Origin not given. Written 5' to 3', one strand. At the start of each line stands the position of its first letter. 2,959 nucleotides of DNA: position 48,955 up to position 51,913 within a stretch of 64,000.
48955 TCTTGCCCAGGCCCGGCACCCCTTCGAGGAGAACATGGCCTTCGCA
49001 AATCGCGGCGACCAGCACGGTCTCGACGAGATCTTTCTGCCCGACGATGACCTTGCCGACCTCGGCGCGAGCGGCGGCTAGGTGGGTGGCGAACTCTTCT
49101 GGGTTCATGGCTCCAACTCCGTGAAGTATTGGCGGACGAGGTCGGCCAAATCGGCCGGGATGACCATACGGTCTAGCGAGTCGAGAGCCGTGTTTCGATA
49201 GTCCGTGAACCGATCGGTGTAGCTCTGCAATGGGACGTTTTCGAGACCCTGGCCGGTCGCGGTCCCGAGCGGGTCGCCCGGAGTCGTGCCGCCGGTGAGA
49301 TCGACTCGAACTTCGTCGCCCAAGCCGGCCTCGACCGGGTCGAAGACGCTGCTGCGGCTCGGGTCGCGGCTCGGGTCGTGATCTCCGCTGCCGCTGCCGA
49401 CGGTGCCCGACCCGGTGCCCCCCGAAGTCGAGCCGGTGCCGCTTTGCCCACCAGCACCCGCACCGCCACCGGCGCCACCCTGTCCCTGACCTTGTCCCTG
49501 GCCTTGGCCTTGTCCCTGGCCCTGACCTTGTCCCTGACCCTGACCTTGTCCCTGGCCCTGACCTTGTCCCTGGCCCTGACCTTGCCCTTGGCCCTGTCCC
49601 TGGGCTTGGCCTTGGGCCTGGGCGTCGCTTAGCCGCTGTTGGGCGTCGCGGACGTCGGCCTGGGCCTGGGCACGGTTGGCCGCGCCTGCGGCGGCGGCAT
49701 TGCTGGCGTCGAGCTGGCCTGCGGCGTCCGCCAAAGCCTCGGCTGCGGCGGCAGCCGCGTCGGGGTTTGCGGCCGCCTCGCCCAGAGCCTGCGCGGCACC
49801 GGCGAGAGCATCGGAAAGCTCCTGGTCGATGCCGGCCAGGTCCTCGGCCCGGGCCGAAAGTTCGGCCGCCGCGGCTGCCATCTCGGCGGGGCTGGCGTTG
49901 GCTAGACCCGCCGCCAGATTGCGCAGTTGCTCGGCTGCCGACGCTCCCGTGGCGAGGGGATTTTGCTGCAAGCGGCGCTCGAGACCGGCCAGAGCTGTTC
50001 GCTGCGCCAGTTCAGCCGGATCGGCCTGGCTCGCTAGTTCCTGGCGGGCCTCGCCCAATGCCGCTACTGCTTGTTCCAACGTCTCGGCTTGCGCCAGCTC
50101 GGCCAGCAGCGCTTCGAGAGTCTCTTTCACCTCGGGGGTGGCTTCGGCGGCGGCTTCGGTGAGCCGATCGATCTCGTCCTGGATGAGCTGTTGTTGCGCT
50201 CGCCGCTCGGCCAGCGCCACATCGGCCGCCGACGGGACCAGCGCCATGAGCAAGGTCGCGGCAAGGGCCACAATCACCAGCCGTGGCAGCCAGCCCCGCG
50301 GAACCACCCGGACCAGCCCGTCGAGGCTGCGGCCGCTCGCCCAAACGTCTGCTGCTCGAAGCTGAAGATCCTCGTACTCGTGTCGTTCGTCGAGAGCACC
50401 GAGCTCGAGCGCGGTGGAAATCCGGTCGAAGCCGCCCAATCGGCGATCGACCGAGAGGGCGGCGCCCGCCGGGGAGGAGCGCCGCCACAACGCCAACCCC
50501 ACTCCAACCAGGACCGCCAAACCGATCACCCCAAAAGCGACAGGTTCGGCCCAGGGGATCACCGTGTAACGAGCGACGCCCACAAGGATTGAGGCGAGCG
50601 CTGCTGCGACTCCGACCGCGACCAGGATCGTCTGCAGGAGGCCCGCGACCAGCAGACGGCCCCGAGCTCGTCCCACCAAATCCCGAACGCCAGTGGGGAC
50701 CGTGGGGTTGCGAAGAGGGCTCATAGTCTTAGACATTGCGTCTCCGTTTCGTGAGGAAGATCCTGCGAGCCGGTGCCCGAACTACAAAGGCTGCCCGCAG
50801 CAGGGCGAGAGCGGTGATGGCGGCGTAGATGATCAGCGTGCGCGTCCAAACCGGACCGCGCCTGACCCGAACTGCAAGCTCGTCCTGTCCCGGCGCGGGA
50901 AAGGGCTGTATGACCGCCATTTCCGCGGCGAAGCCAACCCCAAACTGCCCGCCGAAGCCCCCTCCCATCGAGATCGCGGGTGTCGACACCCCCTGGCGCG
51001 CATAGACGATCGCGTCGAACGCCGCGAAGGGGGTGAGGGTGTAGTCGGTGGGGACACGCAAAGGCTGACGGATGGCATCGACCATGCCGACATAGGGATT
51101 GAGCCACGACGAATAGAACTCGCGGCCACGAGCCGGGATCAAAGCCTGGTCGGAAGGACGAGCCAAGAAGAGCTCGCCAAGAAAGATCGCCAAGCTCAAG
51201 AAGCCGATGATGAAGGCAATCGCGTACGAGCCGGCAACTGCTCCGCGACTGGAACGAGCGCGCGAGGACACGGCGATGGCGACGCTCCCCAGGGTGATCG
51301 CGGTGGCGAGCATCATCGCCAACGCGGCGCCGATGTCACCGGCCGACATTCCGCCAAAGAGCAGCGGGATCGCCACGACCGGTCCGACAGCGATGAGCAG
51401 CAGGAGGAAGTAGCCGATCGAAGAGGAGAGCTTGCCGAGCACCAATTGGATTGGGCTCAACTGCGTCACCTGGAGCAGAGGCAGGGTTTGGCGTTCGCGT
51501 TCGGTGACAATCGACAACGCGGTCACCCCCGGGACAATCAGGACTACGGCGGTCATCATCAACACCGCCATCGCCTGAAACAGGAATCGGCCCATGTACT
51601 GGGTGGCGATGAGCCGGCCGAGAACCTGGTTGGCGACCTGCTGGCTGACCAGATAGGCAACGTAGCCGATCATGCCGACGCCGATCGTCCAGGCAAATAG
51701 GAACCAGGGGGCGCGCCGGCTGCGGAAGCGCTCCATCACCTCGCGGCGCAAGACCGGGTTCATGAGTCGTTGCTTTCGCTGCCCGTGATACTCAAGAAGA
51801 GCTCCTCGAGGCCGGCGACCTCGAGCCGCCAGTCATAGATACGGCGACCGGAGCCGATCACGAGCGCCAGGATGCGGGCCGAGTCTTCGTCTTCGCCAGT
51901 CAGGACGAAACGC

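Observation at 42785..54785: A 12-kb, eight-gene overlapping operon joining an ABC ATPase/permease pair to a MoxR-DUF58-double-VWA (Bat-like) module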

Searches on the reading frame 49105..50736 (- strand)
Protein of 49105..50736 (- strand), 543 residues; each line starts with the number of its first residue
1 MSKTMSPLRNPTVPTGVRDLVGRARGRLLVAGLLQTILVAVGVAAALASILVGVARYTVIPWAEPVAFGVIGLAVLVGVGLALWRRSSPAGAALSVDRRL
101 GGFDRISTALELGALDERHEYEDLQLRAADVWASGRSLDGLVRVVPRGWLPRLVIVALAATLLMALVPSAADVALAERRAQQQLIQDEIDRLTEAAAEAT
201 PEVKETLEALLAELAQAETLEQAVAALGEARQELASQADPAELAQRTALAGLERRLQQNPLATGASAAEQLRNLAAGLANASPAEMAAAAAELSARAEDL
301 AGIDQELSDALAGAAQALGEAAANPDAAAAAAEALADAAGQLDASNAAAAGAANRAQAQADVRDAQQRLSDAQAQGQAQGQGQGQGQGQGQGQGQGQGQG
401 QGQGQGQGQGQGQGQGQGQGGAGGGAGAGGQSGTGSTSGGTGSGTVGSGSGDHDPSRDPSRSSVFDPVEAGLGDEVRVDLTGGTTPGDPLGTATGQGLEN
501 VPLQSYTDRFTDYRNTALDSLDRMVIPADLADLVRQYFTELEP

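Call 4: search_protein_families(library=pfam, proteins=[window:49105-50736:-], max_evalue=0.01)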
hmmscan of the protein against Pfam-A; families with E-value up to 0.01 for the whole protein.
window:49105-50736:- (543 aa): 0 families

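Call 5: search_protein_families(library=ncbifam, proteins=[window:49105-50736:-], max_evalue=0.01)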
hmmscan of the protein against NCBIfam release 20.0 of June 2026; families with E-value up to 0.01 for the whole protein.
window:49105-50736:- (543 aa): 0 families

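Call 24: find_homologous_proteins(query=window:49105-50736:-, max_evalue=0.001)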
Query window:49105-50736:- (543 aa): 100 proteins with E <= 0.001 among 8000 candidates.
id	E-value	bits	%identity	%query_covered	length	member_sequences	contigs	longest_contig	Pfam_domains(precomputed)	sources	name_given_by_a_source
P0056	1.3e-177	610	100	57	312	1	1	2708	-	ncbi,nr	ncbi:MAG: hypothetical protein M3488_08430, partial [Actinomycetota bacterium]|nr:hypothetical prote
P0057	2.3e-162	560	57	98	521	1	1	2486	-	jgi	jgi:hypothetical protein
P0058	6.2e-121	423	44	54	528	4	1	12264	-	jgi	jgi:hypothetical protein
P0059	9.7e-115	403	47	66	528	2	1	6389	-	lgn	-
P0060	3.4e-107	378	45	90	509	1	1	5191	-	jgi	jgi:hypothetical protein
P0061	1.9e-101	359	46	66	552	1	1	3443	-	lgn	-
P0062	1.2e-97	346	45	66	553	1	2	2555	-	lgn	-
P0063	1.0e-96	343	45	85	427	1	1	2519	-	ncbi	ncbi:MAG: hypothetical protein ACRDVM_06380, partial [Acidimicrobiia bacterium]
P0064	1.4e-96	343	42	97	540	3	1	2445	-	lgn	-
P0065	4.3e-93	331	42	66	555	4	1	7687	-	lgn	-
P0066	1.0e-87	314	46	66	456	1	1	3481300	-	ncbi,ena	-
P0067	4.2e-80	288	47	48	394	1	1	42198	-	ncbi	ncbi:MAG: hypothetical protein C0P76_007420, partial [Acidimicrobiia bacterium]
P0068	4.8e-74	268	57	49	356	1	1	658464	-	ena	-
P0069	1.4e-69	254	55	38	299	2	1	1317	-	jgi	-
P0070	7.0e-57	212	-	-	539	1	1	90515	-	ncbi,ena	-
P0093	2.3e-28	118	31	65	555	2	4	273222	-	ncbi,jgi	ncbi:MAG: hypothetical protein R6V73_07135 [Anaerolineales bacterium]|jgi:hypothetical protein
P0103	8.5e-26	109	28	22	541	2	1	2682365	-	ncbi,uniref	ncbi:hypothetical protein [Candidatus Leptofilum sp.]|uniref:hypothetical protein n=1 Tax=Candidatus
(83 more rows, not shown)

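Call 27: search_protein_families(library=pfam, alignment_id=A2, max_evalue=1)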
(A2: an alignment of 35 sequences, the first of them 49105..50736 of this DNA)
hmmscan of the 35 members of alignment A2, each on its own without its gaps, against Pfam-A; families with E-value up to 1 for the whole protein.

A. member 1, window:49105-50736:- (543 aa): 1 family
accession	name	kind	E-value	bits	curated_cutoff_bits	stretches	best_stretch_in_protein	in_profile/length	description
PF06103.16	DUF948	-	0.72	10.5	37.2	1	155-235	5-88/89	Bacterial protein of unknown function (DUF948)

B. families by the number of members that match (of 35 scanned): 78 families (the first 25 are shown)
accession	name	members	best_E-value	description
PF04932.20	Wzy_C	11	0.002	O-Antigen ligase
PF22807.2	TrAA12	10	8.5e-07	TrAA12-like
PF10498.14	IFT57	5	0.044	Intra-flagellar transport protein 57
PF19840.4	DUF6317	5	0.095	Family of unknown function (DUF6317)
PF03706.18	LPG_synthase_TM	4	0.00058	Lysylphosphatidylglycerol synthase TM region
PF14357.11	DUF4404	4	0.00085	Domain of unknown function (DUF4404)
PF22360.1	SbsC_spectrin-like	3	0.024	SbsC,spectrin-like repeat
PF16455.10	UBD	3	0.15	Ubiquitin-binding domain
PF13567.11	DUF4131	3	0.23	Domain of unknown function (DUF4131)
PF16782.11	SIL1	2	0.004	Nucleotide exchange factor SIL1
PF08339.15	RTX_C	2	0.017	RTX C-terminal domain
PF04513.17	Baculo_PEP_C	2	0.065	Baculovirus polyhedron envelope protein, PEP, C terminus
PF12631.12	MnmE_helical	1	0.00023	MnmE helical domain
PF14760.11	Rnk_N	1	0.0015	Rnk N-terminus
PF10199.14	Adaptin_binding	1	0.0039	Alpha and gamma adaptin binding protein p34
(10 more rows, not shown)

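Call 52: search_protein_families(library=ncbifam, alignment_id=A2, max_evalue=0.1)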
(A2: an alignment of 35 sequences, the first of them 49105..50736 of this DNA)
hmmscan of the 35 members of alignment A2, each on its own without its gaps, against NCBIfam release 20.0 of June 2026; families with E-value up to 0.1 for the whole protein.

A. member 1, window:49105-50736:- (543 aa): 0 families

B. families by the number of members that match (of 35 scanned): 23 families
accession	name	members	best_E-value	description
NF003034.1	PRK03918.1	9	0.00025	DNA double-strand break repair ATPase Rad50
TIGR02168.1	SMC_prok_B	4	0.0078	chromosome segregation protein SMC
NF033849.1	ser_rich_anae_1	3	0.00017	serine-rich protein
NF041034.1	Rad50_Sulf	3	0.0032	DNA double-strand break repair ATPase Rad50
NF002244.0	PRK01156.1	2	0.0041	DNA double-strand break repair ATPase Rad50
NF045780.1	TrlF_fam_ATP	2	0.012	TrlF family AAA-like ATPase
NF041751.2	sbcc_Staph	2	0.014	exonuclease subunit SbcC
NF042953.1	Hhe_antiphage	2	0.056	DUF4011 domain-containing anti-phage protein Hhe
TIGR02169.1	SMC_prok_A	2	0.06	chromosome segregation protein SMC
NF051874.1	PVV_CTERM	1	0.00045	PVV-CTERM domain-containing choice-of-anchor G protein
NF050013.1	HpsJ_like_A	1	0.0071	HpsJ-like protein, cyanoexosortase A-associated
TIGR00996.1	Mtu_fam_mce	1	0.011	MCE family protein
NF045487.1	ASRP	1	0.013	archaea-specific SMC-related protein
TIGR03943.1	TIGR03943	1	0.013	TIGR03943 family putative permease subunit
NF040696.1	isopcys_mtase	1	0.021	protein-S-isoprenylcysteine O-methyltransferase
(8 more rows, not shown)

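Call 55: find_encoding_contigs(protein=P0103, flank=10000, max_places=1)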
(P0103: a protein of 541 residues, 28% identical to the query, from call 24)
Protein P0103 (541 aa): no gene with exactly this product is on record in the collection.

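Call 56: find_encoding_contigs(protein=P0093, flank=10000, max_places=1)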
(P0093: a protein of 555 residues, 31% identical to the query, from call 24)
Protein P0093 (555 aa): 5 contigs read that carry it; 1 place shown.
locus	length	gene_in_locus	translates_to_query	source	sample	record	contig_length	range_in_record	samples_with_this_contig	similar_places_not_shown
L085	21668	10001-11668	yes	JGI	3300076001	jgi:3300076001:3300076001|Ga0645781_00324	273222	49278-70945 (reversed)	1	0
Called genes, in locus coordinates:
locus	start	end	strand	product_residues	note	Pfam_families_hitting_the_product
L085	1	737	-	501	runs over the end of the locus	PF13727:CoA_binding_3, PF02397:Bac_transf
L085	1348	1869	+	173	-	PF00578:AhpC-TSA (weak)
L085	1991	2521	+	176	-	PF09922:LiaF-like_C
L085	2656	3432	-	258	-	PF01144:CoA_trans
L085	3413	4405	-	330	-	PF01144:CoA_trans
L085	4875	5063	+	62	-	-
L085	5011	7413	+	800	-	-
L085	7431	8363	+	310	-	PF00005:ABC_tran, PF13401:AAA_22 (faint), PF13304:AAA_21, PF13732:DrrA1-3_C (weak)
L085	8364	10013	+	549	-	PF12679:ABC2_membrane_2, PF12698:ABC2_membrane_3 (faint)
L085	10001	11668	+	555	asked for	-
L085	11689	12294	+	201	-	-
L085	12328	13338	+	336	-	PF20030:bpMoxR, PF00493:MCM (weak), PF07726:AAA_3, PF07728:AAA_5, PF00004:AAA (faint), PF17863:AAA_lid_2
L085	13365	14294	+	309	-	PF01882:DUF58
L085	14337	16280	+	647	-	PF07584:BatA, PF00092:VWA (weak), PF13519:VWA_2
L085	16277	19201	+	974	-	PF05762:VWA_CoxE (faint), PF13519:VWA_2, PF00092:VWA, PF13519:VWA_2, PF13768:VWA_3 (weak), PF07090:GATase1_like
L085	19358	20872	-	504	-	PF00282:Pyridoxal_deC, PF01212:Beta_elim_lyase (weak)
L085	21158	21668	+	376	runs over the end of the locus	-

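Call 58: predict_structure(alignment_id=A2)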
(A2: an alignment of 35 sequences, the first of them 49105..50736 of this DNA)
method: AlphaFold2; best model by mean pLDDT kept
length: 543 residues; sequences in the alignment: 35
mean_pLDDT: 78.8   pTM: 0.58
mean pLDDT of the five models: 78.8, 77.0, 77.0, 76.6, 75.8
residues with pLDDT >= 90: 325; 70-90: 67; 50-70: 24; < 50: 127
segments of 3 or more residues with pLDDT < 50: 5-10, 385-501
pLDDT, mean of each block of 10 residues (from residue 1): 48 89 95 94 93 88 90 95 94 95 94 92 95 93 87 92 86 90 98 97 97 98 98 94 93 96 97 97 98 97 97 98 97 98 96 95 97 90 52 40 39 37 33 34 32 36 37 38 37 40 62 74 67 70 50
secondary structure, 60 per line:
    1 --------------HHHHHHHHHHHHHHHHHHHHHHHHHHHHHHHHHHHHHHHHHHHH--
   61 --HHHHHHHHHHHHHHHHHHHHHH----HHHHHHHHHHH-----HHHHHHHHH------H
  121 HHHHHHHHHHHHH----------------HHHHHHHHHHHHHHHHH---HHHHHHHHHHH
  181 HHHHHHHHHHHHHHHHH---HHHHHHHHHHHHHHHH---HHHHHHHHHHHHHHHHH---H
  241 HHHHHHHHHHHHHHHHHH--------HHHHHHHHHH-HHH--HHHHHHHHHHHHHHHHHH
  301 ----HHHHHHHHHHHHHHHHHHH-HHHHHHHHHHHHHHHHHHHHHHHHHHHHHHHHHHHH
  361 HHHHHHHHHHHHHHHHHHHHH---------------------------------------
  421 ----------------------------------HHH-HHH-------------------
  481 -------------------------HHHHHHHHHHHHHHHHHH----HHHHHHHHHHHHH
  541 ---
elements in order: H15-58 H63-84 H89-99 H105-113 H120-133 H150-166 H170-197 H201-216 H220-236 H240-258 H267-276 H283-300 H305-323 H325-381 H506-523 H528-540

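Call 61: fold_search(model_id=the predicted structure, library=pdb)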
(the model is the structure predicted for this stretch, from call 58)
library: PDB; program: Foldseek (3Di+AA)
matches with E <= 10: 61; with E <= 0.001: 0
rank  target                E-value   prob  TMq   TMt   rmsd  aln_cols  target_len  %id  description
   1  8dl6_A                1.7e+00  0.03  0.07  0.09  38.4       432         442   13  Cryo-EM structure of human ferroportin/slc40 bound to Ca2+ in nanodisc (released 2023-01-25)
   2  9cpb_5T               2.0e+00  0.05  0.09  0.14  20.8       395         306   15  Atomic model of bovine Fallopian tube cilia doublet microtubule (48-nm periodicity) (released 2024-10-30)
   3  7jh5_A                2.3e+00  0.09  0.12  0.21  44.6       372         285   16  Co-LOCKR: de novo designed protein switch (released 2020-09-02)
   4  9g95_A                2.3e+00  0.04  0.09  0.12  41.7       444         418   14  Lipid III flippase WzxE with NB10 nanobody in outward-facing conformation at 2.7552 A (released 2025-01-22)
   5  9v4g_B                2.4e+00  0.06  0.07  0.12  30.4       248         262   17  Prenyltransferase Ord1 wild type (released 2025-10-01)
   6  9hkk_A                2.4e+00  0.04  0.08  0.09  47.1       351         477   11  Structure of the malarial hexose transporter 1 (PfHT1) in complex with 2,5-anhydro-D-mannitol. (released 2025-12-17)
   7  6zl4_A                2.6e+00  0.03  0.07  0.09  43.5       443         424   11  the structure of glutamate transporter homologue GltTk in complex with the photo switchable compound (cis) (released 2021-01-27)
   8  9qzo                  2.9e+00  0.04  0.09  0.09  34.3       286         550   12  Cryo-EM structure of rat SLCO2A1 in the apo state. (released 2026-02-11)
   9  8kgv                  3.0e+00  0.03  0.09  0.09  34.1       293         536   13  Molecular mechanism of prostaglandin transporter SLCO2A1 (released 2024-08-21)
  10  11tk_R                3.1e+00  0.03  0.08  0.11  31.2       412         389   11  Structure of human CCR4 in complex with AZD2098 (released 2026-04-01)
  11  8ex5                  3.1e+00  0.02  0.07  0.09  41.3       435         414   10  Human S1P transporter Spns2 in an outward-facing open conformation (state 4) (released 2023-05-31)
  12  7jh5_B                3.2e+00  0.07  0.12  0.20  44.8       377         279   17  Co-LOCKR: de novo designed protein switch (released 2020-09-02)
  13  8kgi_A                3.2e+00  0.04  0.09  0.11  33.2       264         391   11  Molecular mechanism of prostaglandin transporter SLCO2A1 (released 2024-08-21)
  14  6kki                  3.4e+00  0.02  0.07  0.10  40.6       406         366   13  Crystal structure of Drug:Proton Antiporter-1 (DHA1) Family SotB, in the inward-occluded conformation (released 2020-07-29)
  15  8snb_8J               3.5e+00  0.02  0.08  0.11  23.4       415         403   14  atomic model of sea urchin sperm doublet microtubule (48-nm periodicity) (released 2023-06-28)
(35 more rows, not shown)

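Call 67: search_protein_families(library=padloc, proteins=[window:49105-50736:-], max_evalue=0.001)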
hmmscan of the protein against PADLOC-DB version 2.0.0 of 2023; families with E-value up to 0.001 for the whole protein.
window:49105-50736:- (543 aa): 0 families

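Call 84: search_protein_families(library=pfam, proteins=[L085:11689-12294:+], max_evalue=0.01)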
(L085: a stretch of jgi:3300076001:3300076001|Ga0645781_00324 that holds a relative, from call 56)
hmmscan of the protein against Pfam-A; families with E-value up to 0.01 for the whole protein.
L085:11689-12294:+ (201 aa): 0 families

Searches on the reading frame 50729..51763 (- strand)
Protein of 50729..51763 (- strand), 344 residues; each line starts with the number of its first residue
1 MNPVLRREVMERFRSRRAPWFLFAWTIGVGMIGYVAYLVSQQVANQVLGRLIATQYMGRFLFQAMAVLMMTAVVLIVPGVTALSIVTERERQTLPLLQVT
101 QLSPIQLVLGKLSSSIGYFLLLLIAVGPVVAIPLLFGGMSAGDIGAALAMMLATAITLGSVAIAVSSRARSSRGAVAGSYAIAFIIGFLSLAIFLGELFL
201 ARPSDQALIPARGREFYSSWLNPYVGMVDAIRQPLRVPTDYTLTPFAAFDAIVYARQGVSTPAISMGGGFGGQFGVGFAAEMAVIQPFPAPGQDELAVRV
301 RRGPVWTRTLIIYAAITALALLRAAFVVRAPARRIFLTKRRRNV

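Call 4: search_protein_families(library=pfam, proteins=[window:50729-51763:-], max_evalue=0.01)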
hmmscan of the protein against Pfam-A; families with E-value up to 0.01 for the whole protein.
window:50729-51763:- (344 aa): 4 families
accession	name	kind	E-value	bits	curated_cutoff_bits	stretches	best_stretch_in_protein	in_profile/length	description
PF12679.13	ABC2_membrane_2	-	1.4e-09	38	27.2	1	4-193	3-202/283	ABC-2 family transporter protein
PF12698.13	ABC2_membrane_3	-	2.1e-09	37.4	31.6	1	60-195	160-291/347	ABC-2 family transporter protein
PF01061.29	ABC2_membrane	-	2.6e-05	24.3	26.9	1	5-190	7-177/211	ABC-2 type transporter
PF12730.13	ABC2_membrane_4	-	0.0046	17.4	27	1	33-189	26-178/179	ABC-2 family transporter protein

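Call 5: search_protein_families(library=ncbifam, proteins=[window:50729-51763:-], max_evalue=0.01)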
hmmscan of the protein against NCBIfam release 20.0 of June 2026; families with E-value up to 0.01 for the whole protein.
window:50729-51763:- (344 aa): 1 family
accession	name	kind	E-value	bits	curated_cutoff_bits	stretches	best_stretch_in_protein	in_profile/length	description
TIGR03518.1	ABC_perm_GldF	equivalog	0.007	16.4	288.5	1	68-196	56-181/240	gliding motility-associated ABC transporter permease subunit GldF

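Call 67: search_protein_families(library=padloc, proteins=[window:50729-51763:-], max_evalue=0.001)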
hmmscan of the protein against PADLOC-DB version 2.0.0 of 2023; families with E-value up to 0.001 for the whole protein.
window:50729-51763:- (344 aa): 0 families
